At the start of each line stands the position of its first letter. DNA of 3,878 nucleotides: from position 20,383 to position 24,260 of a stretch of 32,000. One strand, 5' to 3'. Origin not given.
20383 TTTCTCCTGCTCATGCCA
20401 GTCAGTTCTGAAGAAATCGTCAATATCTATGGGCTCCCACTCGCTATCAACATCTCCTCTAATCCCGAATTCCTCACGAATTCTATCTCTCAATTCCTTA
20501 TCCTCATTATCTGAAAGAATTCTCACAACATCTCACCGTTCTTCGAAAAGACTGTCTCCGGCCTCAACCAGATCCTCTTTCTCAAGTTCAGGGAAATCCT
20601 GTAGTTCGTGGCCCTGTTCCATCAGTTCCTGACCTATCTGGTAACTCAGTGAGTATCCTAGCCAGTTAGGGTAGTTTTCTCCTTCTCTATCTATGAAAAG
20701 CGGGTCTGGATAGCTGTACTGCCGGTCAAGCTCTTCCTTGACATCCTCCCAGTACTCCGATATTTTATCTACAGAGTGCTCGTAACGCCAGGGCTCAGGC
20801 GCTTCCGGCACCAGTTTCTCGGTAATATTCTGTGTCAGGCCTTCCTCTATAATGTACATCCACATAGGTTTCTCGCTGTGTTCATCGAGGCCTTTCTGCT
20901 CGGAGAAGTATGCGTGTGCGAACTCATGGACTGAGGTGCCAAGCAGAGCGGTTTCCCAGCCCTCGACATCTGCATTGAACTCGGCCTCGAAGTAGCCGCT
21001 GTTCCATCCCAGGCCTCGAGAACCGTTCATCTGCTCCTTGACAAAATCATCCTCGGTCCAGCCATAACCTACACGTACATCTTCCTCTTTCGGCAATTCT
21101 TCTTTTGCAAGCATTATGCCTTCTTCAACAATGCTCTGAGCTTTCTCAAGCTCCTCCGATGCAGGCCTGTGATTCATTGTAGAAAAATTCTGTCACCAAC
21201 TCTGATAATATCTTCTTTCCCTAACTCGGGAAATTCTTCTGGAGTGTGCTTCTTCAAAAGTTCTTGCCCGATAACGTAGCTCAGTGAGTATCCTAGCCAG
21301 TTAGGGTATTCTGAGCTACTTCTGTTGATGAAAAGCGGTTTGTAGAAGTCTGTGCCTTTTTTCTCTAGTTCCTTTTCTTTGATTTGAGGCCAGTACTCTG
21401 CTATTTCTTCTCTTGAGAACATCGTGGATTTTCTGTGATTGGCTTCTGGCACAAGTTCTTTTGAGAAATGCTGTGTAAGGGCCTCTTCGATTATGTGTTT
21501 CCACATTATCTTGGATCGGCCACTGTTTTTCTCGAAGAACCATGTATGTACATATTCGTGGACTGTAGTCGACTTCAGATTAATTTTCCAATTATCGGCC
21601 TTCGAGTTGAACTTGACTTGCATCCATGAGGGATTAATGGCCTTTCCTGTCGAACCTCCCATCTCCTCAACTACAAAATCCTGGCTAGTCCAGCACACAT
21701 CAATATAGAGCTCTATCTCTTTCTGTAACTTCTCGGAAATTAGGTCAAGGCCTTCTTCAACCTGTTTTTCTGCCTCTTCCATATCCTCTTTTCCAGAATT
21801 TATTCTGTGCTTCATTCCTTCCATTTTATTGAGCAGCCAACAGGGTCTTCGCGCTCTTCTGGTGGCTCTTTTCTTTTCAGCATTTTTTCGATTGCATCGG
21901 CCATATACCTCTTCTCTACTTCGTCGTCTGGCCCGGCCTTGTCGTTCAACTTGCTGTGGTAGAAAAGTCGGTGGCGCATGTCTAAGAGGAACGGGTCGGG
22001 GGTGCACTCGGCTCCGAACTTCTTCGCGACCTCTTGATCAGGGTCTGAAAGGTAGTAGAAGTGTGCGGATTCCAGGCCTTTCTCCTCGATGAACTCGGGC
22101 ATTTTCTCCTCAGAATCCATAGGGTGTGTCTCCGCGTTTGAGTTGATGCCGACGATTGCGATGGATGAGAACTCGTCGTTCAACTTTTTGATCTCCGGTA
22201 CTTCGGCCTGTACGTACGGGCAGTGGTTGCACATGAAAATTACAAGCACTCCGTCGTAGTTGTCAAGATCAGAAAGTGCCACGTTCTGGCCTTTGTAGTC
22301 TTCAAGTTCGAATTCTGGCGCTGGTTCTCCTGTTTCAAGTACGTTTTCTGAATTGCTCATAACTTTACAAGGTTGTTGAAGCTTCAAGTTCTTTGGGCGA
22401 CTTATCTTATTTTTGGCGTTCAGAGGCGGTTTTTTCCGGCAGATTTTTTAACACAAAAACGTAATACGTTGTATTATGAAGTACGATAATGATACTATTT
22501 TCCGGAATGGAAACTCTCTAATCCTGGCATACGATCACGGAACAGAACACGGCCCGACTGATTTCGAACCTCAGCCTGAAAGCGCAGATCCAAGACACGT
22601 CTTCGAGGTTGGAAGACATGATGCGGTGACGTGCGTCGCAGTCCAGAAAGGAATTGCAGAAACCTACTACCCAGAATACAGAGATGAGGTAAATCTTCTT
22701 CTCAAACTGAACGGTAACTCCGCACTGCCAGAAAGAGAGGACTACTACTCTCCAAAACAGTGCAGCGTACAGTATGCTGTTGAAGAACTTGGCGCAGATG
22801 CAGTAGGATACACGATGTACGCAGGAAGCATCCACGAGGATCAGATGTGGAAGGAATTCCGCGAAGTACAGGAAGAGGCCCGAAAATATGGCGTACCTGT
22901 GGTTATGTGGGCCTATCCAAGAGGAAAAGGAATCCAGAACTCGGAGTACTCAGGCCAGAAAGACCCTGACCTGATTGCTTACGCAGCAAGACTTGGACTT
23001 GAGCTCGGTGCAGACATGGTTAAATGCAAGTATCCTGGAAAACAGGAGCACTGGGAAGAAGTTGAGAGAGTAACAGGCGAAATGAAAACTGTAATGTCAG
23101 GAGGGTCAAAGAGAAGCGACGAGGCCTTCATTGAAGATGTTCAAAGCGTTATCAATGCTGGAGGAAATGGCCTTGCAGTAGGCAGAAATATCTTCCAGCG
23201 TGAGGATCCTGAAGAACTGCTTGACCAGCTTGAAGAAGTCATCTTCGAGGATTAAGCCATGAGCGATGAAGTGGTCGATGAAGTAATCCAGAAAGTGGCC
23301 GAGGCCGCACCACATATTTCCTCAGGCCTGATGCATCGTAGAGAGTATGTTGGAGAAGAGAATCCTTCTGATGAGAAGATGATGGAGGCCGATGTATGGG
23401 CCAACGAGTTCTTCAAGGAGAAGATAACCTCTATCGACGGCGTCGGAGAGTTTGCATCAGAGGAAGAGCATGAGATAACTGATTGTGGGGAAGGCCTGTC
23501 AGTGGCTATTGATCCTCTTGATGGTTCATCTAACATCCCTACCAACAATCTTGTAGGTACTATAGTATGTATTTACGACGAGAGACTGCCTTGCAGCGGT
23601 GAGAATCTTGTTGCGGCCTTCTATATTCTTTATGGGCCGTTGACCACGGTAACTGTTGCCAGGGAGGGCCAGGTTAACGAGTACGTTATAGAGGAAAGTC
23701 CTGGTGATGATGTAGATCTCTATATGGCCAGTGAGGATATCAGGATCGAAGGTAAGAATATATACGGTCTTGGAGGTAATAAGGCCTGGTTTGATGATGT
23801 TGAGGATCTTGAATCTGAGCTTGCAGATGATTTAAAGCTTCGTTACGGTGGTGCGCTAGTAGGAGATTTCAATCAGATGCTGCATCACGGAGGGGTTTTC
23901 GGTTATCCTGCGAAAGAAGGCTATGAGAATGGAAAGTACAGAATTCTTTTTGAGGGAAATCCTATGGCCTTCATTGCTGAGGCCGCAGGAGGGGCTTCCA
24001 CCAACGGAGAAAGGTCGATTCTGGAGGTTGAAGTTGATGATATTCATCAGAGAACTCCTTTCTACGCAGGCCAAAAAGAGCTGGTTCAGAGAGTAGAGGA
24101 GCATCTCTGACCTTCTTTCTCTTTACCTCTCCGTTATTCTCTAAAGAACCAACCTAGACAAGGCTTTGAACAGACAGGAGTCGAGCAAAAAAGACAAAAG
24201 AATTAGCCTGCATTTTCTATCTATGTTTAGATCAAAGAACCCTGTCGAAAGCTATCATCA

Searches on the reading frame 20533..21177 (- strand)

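Call 43: search_protein_families(library=pfam, proteins=[window:20533-21177:-], max_evalue=0.001)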
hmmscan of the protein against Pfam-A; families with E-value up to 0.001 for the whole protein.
window:20533-21177:- (214 aa): 1 family
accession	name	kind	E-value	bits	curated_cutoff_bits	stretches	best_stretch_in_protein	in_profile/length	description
PF10026.15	DUF2268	-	1.7e-10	41.2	23.6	1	83-201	70-191/195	Predicted Zn-dependent protease (DUF2268)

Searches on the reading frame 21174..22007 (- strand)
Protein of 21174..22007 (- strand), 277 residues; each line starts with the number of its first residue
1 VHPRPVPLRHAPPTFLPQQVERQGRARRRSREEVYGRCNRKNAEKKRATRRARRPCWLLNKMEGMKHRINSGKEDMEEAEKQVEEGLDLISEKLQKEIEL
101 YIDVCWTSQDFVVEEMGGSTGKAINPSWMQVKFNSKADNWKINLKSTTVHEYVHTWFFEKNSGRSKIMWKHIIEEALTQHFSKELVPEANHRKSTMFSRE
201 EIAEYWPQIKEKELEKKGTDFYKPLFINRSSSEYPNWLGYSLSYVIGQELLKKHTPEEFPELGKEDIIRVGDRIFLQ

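Call 43: search_protein_families(library=pfam, proteins=[window:21174-22007:-], max_evalue=0.001)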
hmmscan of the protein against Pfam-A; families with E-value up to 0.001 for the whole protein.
window:21174-22007:- (277 aa): 2 families
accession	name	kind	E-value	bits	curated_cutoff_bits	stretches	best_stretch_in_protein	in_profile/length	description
PF10026.15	DUF2268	-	1.9e-12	47.6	23.6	1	85-258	7-184/195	Predicted Zn-dependent protease (DUF2268)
PF15638.11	Tox-MPTase2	-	0.00057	20.1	25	1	120-183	84-145/196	Metallopeptidase toxin 2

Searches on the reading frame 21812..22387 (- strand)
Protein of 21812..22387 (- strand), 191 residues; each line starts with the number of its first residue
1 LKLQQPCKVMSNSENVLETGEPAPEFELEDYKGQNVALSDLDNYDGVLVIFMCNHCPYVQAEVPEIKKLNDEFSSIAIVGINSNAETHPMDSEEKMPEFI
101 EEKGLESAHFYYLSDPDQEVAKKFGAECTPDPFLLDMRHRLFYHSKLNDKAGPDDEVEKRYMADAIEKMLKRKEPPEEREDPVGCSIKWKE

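Call 43: search_protein_families(library=pfam, proteins=[window:21812-22387:-], max_evalue=0.001)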
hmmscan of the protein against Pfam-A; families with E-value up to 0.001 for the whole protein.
window:21812-22387:- (191 aa): 3 families
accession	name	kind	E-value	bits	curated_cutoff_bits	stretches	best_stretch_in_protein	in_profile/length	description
PF00578.27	AhpC-TSA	-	1.7e-19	70.4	26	1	20-139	2-119/124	AhpC/TSA family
PF08534.16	Redoxin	-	2.7e-17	63.4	26.6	1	19-152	2-139/148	Redoxin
PF13905.12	Thioredoxin_8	-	0.00014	22.5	27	1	47-138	4-91/94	Thioredoxin-like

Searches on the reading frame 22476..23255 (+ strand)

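Call 43: search_protein_families(library=pfam, proteins=[window:22476-23255:+], max_evalue=0.001)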
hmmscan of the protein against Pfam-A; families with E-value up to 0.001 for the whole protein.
window:22476-23255:+ (259 aa): 1 family
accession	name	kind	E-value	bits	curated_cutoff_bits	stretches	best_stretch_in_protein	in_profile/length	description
PF01791.15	DeoC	-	4.9e-39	134.7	23.8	1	15-242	2-229/229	DeoC/LacD family aldolase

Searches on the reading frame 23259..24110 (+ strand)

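Call 43: search_protein_families(library=pfam, proteins=[window:23259-24110:+], max_evalue=0.001)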
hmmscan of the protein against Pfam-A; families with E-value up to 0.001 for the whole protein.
window:23259-24110:+ (283 aa): 3 families
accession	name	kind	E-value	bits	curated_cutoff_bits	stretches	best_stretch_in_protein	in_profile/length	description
PF18913.5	FBPase_C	-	5.9e-33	113.8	27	1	175-281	16-124/127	Fructose-1-6-bisphosphatase, C-terminal domain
PF00316.25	FBPase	-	5.7e-20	72.2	34.8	1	30-149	50-184/191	Fructose-1-6-bisphosphatase, N-terminal domain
PF00459.30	Inositol_P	-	0.00014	21.9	27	1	8-111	8-117/271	Inositol monophosphatase family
